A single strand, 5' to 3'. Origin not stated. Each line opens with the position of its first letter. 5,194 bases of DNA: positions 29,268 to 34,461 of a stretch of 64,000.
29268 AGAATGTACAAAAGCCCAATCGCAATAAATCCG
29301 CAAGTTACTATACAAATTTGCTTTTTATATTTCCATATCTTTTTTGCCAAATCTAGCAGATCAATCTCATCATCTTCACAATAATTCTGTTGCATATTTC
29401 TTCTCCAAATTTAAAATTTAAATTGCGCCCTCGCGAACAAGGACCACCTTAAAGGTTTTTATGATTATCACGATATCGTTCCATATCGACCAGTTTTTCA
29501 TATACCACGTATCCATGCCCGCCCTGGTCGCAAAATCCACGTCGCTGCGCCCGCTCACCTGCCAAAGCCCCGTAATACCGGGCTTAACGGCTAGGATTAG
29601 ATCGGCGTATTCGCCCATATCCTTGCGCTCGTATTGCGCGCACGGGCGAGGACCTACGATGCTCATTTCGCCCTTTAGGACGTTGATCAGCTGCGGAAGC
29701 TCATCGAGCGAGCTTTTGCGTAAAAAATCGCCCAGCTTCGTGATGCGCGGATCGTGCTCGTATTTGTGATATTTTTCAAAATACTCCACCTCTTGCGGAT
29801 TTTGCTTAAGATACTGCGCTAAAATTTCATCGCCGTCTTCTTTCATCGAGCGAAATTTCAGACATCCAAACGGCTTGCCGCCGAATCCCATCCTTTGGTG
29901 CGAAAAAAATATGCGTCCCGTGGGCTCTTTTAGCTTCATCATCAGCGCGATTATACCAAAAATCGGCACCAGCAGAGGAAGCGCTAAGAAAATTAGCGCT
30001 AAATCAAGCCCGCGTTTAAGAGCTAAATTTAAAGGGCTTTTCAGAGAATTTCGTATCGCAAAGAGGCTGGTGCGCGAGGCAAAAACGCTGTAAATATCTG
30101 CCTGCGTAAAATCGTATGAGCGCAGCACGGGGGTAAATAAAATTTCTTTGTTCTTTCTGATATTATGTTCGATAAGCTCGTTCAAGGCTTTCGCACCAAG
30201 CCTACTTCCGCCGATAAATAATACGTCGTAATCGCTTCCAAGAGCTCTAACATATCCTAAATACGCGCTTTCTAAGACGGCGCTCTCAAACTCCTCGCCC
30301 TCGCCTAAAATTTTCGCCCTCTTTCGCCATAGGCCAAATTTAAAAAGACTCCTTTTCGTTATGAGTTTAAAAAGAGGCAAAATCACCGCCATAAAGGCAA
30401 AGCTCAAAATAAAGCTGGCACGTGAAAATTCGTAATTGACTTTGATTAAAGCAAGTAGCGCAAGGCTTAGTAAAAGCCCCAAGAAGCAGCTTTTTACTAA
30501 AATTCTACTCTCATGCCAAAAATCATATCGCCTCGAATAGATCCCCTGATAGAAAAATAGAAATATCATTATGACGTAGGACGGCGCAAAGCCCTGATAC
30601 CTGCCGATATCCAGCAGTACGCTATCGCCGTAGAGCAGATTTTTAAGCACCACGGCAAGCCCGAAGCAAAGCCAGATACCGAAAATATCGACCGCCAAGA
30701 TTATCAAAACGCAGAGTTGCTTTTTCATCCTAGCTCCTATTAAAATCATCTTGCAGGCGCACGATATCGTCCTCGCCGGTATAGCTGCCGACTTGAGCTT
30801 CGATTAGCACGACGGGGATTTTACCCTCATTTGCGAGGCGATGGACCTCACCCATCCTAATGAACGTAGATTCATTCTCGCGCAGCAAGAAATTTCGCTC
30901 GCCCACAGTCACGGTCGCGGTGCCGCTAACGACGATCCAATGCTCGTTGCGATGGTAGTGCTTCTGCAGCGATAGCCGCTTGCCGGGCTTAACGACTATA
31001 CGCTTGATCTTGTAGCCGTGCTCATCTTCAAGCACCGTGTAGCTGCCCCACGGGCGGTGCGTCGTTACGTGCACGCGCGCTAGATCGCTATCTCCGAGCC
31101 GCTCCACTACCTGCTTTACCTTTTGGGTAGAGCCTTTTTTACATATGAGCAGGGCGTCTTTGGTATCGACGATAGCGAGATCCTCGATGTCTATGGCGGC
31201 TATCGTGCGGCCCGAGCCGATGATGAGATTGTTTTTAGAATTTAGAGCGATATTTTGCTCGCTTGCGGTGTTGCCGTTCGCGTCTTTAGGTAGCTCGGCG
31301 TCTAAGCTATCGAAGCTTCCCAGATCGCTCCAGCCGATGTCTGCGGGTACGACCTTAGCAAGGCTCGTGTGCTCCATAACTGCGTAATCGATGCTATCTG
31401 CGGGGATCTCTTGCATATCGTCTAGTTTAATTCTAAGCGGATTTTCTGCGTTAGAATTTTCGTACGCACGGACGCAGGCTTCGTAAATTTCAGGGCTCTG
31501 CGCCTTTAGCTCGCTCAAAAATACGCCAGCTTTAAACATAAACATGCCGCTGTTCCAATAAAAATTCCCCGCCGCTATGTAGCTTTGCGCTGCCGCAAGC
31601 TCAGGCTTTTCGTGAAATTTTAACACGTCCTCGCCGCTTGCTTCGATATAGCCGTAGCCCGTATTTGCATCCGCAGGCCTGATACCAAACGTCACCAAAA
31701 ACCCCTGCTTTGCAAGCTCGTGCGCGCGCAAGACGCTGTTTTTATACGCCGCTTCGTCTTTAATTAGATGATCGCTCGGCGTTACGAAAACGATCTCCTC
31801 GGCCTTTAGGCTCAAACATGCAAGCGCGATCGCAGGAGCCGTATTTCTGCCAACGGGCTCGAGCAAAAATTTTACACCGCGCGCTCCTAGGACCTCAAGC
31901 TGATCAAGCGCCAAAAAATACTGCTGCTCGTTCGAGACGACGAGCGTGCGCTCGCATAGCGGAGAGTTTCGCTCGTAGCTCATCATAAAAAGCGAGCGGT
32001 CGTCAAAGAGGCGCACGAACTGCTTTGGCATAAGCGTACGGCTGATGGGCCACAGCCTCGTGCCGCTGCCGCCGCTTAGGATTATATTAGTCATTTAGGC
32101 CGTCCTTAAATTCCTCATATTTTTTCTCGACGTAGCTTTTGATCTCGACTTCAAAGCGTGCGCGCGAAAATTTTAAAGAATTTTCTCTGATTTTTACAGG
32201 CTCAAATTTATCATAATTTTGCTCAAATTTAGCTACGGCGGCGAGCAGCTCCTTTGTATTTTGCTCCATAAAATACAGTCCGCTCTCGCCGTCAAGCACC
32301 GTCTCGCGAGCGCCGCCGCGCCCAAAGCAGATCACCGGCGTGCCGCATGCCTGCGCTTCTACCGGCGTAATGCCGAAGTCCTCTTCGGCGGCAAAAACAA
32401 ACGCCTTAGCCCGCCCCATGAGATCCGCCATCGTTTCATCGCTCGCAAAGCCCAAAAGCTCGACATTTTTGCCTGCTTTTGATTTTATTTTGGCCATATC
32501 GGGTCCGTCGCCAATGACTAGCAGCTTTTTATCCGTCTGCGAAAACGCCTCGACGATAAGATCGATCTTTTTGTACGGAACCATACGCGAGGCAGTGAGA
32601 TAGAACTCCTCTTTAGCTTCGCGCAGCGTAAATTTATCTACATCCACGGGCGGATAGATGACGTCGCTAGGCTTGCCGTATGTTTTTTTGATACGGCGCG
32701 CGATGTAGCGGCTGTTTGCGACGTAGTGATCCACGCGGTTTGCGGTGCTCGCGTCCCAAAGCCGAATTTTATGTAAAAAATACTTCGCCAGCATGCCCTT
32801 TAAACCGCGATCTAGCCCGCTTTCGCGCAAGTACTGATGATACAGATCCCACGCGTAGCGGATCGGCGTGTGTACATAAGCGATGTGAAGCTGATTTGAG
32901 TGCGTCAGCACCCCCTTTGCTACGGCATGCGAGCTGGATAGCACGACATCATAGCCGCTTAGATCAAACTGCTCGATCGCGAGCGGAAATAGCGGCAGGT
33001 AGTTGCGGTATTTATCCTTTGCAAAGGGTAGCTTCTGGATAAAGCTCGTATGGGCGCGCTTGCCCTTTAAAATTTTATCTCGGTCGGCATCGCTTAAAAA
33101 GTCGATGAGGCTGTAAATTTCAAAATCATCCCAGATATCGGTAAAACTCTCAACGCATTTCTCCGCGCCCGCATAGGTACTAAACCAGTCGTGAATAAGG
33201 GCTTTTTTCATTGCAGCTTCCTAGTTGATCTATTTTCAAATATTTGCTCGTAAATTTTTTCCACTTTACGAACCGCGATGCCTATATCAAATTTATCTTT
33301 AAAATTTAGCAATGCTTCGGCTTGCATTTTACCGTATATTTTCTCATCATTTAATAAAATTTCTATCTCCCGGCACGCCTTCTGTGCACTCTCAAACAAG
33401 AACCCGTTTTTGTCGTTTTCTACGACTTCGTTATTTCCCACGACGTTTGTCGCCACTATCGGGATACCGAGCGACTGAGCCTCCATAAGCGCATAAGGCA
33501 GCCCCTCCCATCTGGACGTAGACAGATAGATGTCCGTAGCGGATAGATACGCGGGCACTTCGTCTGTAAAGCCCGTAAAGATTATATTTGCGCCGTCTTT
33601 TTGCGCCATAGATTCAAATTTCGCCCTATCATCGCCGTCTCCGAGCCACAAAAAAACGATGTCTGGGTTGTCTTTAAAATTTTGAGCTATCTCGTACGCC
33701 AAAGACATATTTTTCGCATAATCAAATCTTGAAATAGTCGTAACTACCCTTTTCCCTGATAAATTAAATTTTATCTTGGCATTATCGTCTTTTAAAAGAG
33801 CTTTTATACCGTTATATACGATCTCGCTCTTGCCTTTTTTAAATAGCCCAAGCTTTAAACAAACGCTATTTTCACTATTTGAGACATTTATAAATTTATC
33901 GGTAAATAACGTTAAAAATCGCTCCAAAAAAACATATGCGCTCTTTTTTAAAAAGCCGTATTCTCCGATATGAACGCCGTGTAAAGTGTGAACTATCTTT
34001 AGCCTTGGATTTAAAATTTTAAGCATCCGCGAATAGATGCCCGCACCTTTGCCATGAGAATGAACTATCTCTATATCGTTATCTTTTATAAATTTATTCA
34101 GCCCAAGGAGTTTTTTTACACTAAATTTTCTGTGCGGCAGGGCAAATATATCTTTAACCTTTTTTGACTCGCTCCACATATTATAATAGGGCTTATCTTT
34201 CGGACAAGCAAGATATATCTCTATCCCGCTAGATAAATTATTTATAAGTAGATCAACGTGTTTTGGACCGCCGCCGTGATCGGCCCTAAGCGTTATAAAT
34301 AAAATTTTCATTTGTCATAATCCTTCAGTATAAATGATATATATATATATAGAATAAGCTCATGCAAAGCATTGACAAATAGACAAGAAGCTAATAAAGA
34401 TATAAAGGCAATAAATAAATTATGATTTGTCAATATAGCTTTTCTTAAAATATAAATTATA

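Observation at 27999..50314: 22 kb Wzx/Wzy/Wzz-dependent heteropolysaccharide operon next to tRNA-Lys in a Campylobacter-like genome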

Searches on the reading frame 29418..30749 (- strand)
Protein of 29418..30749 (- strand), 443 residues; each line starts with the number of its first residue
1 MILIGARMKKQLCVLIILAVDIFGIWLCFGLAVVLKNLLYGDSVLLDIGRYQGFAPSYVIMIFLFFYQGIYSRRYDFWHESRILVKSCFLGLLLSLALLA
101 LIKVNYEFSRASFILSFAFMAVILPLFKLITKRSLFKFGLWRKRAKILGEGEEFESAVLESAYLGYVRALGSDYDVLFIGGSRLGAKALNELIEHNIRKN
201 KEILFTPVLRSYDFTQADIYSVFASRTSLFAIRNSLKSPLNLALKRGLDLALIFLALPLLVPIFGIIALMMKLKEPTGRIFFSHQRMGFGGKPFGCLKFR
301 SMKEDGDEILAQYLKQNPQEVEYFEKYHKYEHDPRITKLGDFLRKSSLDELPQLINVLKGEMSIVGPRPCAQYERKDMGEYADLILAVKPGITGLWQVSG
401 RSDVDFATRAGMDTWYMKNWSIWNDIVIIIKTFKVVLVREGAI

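Call 6: search_protein_families(library=pfam, proteins=[window:29418-30749:-], max_evalue=0.01)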
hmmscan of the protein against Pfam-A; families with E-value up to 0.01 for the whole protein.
window:29418-30749:- (443 aa): 1 family
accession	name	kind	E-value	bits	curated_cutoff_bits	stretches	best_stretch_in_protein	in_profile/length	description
PF02397.22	Bac_transf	-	1e-62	211.3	27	1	245-437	1-178/179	Bacterial sugar transferase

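Call 9: search_protein_families(library=ncbifam, proteins=[window:29418-30749:-], max_evalue=0.001)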
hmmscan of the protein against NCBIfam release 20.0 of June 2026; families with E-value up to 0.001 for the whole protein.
window:29418-30749:- (443 aa): 10 families
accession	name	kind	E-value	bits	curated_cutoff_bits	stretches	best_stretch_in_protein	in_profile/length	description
TIGR03022.1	WbaP_sugtrans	subfamily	4.4e-119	398.7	403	2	182-442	197-455/456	undecaprenyl-phosphate galactose phosphotransferase WbaP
TIGR03025.1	EPS_sugtrans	subfamily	3e-93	313.5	295.55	2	173-442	188-444/445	exopolysaccharide biosynthesis polyprenyl glycosylphosphotransferase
NF011751.0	PRK15204.1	equivalog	5e-77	259.5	907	2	189-442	227-475/476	undecaprenyl-phosphate galactose phosphotransferase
TIGR03023.1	WcaJ_sugtrans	equivalog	1e-67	229.4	410.75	1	186-442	206-452/453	undecaprenyl-phosphate glucose phosphotransferase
NF052601.1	undeca_RfbP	equivalog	1.8e-65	220.6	330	1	240-439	40-238/244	undecaprenyl-phosphate galactose phosphotransferase family protein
NF041877.1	EPS_EpsZ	equivalog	1.8e-50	171.9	800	1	237-442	258-458/459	exopolysaccharide biosynthesis polyisoprenyl-phosphate hexose-1-phosphate transferase EpsZ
TIGR03013.1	EpsB_2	subfamily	5.4e-42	144.4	393.35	1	241-442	251-442/443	TIGR03013 family XrtA/PEP-CTERM system glycosyltransferase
NF007518.0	PRK10124.1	equivalog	4.9e-38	131.1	684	1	230-434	259-456/464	undecaprenyl-phosphate glucose phosphotransferase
NF050817.1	PolSacchBiosHfsE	equivalog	5.8e-31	107.7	750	1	243-437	270-460/467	polysaccharide biosynthesis protein HfsE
NF045514.1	glycotran_HepC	equivalog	1.1e-21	77.1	140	1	237-372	109-214/220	heterocyst development glycosyltransferase HepC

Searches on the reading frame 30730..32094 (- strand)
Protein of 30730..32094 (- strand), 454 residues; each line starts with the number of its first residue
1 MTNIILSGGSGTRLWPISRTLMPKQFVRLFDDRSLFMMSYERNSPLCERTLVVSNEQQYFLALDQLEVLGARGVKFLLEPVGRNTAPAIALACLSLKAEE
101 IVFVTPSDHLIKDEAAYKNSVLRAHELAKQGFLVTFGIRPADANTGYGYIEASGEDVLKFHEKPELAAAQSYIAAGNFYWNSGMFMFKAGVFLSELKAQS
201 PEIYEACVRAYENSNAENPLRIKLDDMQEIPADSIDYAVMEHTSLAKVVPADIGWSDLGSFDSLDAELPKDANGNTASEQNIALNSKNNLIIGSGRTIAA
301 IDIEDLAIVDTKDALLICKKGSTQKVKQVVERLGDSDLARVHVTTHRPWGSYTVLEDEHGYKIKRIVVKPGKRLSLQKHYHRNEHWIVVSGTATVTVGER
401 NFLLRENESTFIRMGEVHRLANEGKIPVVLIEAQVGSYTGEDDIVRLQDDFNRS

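Call 6: search_protein_families(library=pfam, proteins=[window:30730-32094:-], max_evalue=0.01)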
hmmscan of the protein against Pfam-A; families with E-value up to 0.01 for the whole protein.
window:30730-32094:- (454 aa): 6 families
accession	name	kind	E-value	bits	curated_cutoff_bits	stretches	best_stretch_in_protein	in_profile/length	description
PF00483.29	NTP_transferase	-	3.5e-54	184.4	21.2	1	3-265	2-236/245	Nucleotidyl transferase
PF01050.24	MannoseP_isomer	-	1.4e-50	170.7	23.6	1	337-449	4-116/116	Mannose-6-phosphate isomerase C-terminal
PF22640.1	ManC_GMP_beta-helix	-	9.6e-16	57.9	27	1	280-333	2-55/55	MannoseP isomerase/GMP-like beta-helix domain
PF07883.17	Cupin_2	-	7.5e-10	38.8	27.2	1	366-431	3-67/70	Cupin domain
PF12804.13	NTP_transf_3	-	9.7e-07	29.5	27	1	4-117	2-104/160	MobA-like NTP transferase domain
PF02311.25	AraC_binding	-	0.0067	16.6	21.1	0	378-424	18-65/135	AraC-like ligand binding domain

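Call 9: search_protein_families(library=ncbifam, proteins=[window:30730-32094:-], max_evalue=0.001)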
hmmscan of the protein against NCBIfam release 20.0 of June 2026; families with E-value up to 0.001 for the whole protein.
window:30730-32094:- (454 aa): 6 families
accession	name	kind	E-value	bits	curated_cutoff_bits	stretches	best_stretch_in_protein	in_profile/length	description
TIGR01479.1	GMP_PMI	equivalog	1.9e-159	531.4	372.95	1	2-452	2-466/467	mannose-1-phosphate guanylyltransferase/mannose-6-phosphate isomerase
NF012004.0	PRK15460.1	equivalog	1e-124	416.8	859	1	3-453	8-477/478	mannose-1-phosphate guanyltransferase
TIGR03992.1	Arch_glmU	subfamily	2.8e-08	33.1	292.1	1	1-194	1-182/393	bifunctional sugar-1-phosphate nucleotidylyltransferase/acetyltransferase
NF041173.1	Sug_nt_acttase_Thmprot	equivalog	5.1e-05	22.4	600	1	1-191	1-179/405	bifunctional sugar-1-phosphate nucleotidylyltransferase/acetyltransferase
TIGR01207.1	rmlA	equivalog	0.00062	19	360.65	0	4-34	3-32/286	glucose-1-phosphate thymidylyltransferase RfbA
NF002023.0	PRK00844.1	subfamily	0.00088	18.2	458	0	91-199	110-215/408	glucose-1-phosphate adenylyltransferase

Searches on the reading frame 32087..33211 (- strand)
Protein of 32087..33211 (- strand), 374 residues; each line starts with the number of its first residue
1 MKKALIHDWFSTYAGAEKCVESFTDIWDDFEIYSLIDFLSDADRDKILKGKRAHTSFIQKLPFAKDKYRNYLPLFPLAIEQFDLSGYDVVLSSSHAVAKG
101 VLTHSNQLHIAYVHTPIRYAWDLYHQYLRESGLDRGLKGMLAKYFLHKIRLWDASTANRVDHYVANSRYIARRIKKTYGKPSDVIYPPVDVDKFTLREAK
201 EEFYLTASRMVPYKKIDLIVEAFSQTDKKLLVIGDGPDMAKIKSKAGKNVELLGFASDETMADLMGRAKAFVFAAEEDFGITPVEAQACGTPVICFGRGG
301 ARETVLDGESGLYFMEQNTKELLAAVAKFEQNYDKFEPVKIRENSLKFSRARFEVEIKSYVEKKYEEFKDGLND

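Call 6: search_protein_families(library=pfam, proteins=[window:32087-33211:-], max_evalue=0.01)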
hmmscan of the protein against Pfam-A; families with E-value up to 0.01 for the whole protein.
window:32087-33211:- (374 aa): 4 families
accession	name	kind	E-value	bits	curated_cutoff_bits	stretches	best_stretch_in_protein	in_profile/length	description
PF00534.26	Glycos_transf_1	-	1.5e-26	93.4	26.4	1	196-335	10-161/172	Glycosyl transferases group 1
PF13692.12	Glyco_trans_1_4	-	3.8e-22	79.5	27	1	205-329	5-139/142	Glycosyl transferases group 1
PF13439.12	Glyco_transf_4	-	1.9e-10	41.5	28.5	1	53-192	39-169/170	Glycosyltransferase Family 4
PF20706.3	GT4-conflict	-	1.1e-05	25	26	1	201-305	197-320/385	Family 4 Glycosyltransferase in conflict systems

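Call 9: search_protein_families(library=ncbifam, proteins=[window:32087-33211:-], max_evalue=0.001)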
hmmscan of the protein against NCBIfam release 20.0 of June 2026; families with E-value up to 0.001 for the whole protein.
window:32087-33211:- (374 aa): 22 families
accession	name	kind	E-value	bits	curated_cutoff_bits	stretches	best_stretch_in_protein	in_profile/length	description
TIGR03999.1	thiol_BshA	equivalog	7e-14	51.5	273.7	1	198-360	196-366/375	N-acetyl-alpha-D-glucosaminyl L-malate synthase BshA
NF041876.1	EPS_EpsE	equivalog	4.9e-12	45.8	400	1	245-335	273-364/389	exopolysaccharide biosynthesis GT4 family glycosyltransferase EpsE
NF053787.1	GlcN_PG_synth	equivalog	1.2e-10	40.8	480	1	200-332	196-326/361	N-acetylglucosaminyl phosphatidylglycerol synthase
TIGR03088.1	stp2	hypoth_equivalog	4.2e-10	39.2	409.05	1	205-334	198-340/374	TIGR03088 family PEP-CTERM/XrtA system glycosyltransferase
NF049988.1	MGlcDAGSynMgs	equivalog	2.9e-09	36.8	400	1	202-358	213-381/398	alpha-monoglucosyldiacylglycerol synthase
TIGR03449.1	mycothiol_MshA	equivalog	9.2e-09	34.7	462.5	1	255-332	291-369/406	D-inositol-3-phosphate glycosyltransferase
TIGR04047.1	MSMEG_0565_glyc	hypoth_equivalog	3.7e-08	32.8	259.85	1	241-327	251-336/373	MSMEG_0565 family glycosyltransferase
TIGR02472.1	sucr_P_syn_N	equivalog_domain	1.3e-07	30.8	576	1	274-353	348-425/439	sucrose-phosphate synthase, putative, glycosyltransferase domain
NF038255.1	exopoly_VpsD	equivalog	4.3e-07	29.1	300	1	154-335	151-353/381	VpsD family glycosyltransferase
NF012028.0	PRK15484.1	subfamily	5.4e-07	29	618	1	200-349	192-358/380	lipopolysaccharide N-acetylglucosaminyltransferase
TIGR02095.1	glgA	subfamily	6.4e-07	28.4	328.45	1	194-334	286-443/477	glycogen/starch synthase, ADP-glucose type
NF047880.1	glyco_SdgA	exception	1.6e-06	27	800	1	198-348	312-470/488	serine-aspartate repeat adhesin O-glycosyltransferase SdgA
TIGR02149.1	glgA_Coryne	subfamily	1.8e-06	27.4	302.4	1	259-320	275-337/391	glycogen synthase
TIGR04063.1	stp3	hypoth_equivalog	2.7e-06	26.5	442.05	1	215-360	227-388/397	TIGR04063 family PEP-CTERM/XrtA system glycosyltransferase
NF001901.0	PRK00654.1-5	equivalog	3.2e-06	25.9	649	1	192-340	307-464/502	glycogen synthase GlgA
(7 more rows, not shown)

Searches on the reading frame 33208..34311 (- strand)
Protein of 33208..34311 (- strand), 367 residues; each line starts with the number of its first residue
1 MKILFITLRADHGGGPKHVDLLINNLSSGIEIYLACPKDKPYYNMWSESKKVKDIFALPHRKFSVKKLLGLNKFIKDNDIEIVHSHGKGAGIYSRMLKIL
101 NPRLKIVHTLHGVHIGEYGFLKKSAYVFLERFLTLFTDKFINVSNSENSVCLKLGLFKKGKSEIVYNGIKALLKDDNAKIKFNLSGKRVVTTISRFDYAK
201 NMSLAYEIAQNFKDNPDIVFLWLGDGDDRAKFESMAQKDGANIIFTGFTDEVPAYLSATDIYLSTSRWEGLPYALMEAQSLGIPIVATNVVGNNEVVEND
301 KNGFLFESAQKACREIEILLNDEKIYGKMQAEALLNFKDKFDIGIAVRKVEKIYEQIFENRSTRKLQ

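Call 6: search_protein_families(library=pfam, proteins=[window:33208-34311:-], max_evalue=0.01)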
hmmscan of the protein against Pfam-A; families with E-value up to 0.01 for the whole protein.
window:33208-34311:- (367 aa): 6 families
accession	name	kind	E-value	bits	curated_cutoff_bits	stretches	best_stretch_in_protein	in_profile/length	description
PF00534.26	Glycos_transf_1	-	2.9e-30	105.5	26.4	1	182-331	10-167/172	Glycosyl transferases group 1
PF13692.12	Glyco_trans_1_4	-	3.2e-26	92.7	27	1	188-322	2-142/142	Glycosyl transferases group 1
PF13439.12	Glyco_transf_4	-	1.6e-14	54.7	28.5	1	13-169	2-166/170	Glycosyltransferase Family 4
PF13477.12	Glyco_trans_4_2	-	1.4e-05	25.7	23.4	1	18-141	12-136/139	Glycosyl transferase 4-like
PF13579.12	Glyco_trans_4_4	-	6.2e-05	23.8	29.7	1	60-168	52-158/158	Glycosyl transferase 4-like domain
PF13524.12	Glyco_trans_1_2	-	0.00063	20.1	25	1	244-333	30-125/144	Glycosyl transferase-like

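Call 9: search_protein_families(library=ncbifam, proteins=[window:33208-34311:-], max_evalue=0.001)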
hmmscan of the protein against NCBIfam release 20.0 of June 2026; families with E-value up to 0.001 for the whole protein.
window:33208-34311:- (367 aa): 32 families (the best 25 are shown)
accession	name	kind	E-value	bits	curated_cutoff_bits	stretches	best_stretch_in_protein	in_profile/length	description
TIGR03999.1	thiol_BshA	equivalog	1.4e-28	99.9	273.7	1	72-358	77-374/375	N-acetyl-alpha-D-glucosaminyl L-malate synthase BshA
TIGR03088.1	stp2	hypoth_equivalog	1.2e-23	83.7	409.05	1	55-357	56-373/374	TIGR03088 family PEP-CTERM/XrtA system glycosyltransferase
NF038229.1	Glyco4_Geo_Pelo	equivalog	6.4e-18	64.9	400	1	249-358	228-337/338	GPMC system family 4 glycosyltransferase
NF011726.0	PRK15179.1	equivalog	3.8e-17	61.8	733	1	162-307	484-640/694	Vi polysaccharide biosynthesis protein TviE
NF047880.1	glyco_SdgA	exception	1.2e-16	60.4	800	1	74-342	213-475/488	serine-aspartate repeat adhesin O-glycosyltransferase SdgA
NF047684.1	TeichurnBiosyTuaC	equivalog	2.5e-14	53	550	1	180-358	211-390/391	teichuronic acid biosynthesis protein TuaC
NF012034.0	PRK15490.1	equivalog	5e-14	51.6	813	1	193-321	404-540/578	Vi polysaccharide biosynthesis glycosyltransferase TviE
NF050056.1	ProtGlycPglH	equivalog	3.9e-13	49.2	600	1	1-348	1-344/354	GalNAc-alpha-(1->4)-GalNAc-alpha-(1->3)-diNAcBac-PP-undecaprenol alpha-1,4-N-acetyl-D-galactosaminyltransferase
NF050063.1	ProtGlycPglJ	equivalog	1.1e-12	47.9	500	1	150-344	158-354/363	N-acetylgalactosamine-N,N'-diacetylbacillosaminyl-diphospho-undecaprenol 4-alpha-N-acetylgalactosaminyltransferase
NF007396.0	PRK09922.1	equivalog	4.9e-12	45.4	385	1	2-310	4-312/361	lipopolysaccharide 1,6-galactosyltransferase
NF047881.1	glyco_SdgB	exception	1.6e-11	43.6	800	1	96-332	231-472/496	serine-aspartate repeat adhesin O-glycosyltransferase SdgB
TIGR04157.1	glyco_rSAM_CFB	subfamily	2.8e-11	43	400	1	136-309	169-351/406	TIGR04157 family glycosyltransferase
NF041876.1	EPS_EpsE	equivalog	3.9e-11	42.8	400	1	250-343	287-382/389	exopolysaccharide biosynthesis GT4 family glycosyltransferase EpsE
TIGR04063.1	stp3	hypoth_equivalog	3.3e-10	39.4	442.05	1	174-357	200-395/397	TIGR04063 family PEP-CTERM/XrtA system glycosyltransferase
NF049988.1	MGlcDAGSynMgs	equivalog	2.4e-09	37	400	1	206-362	233-392/398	alpha-monoglucosyldiacylglycerol synthase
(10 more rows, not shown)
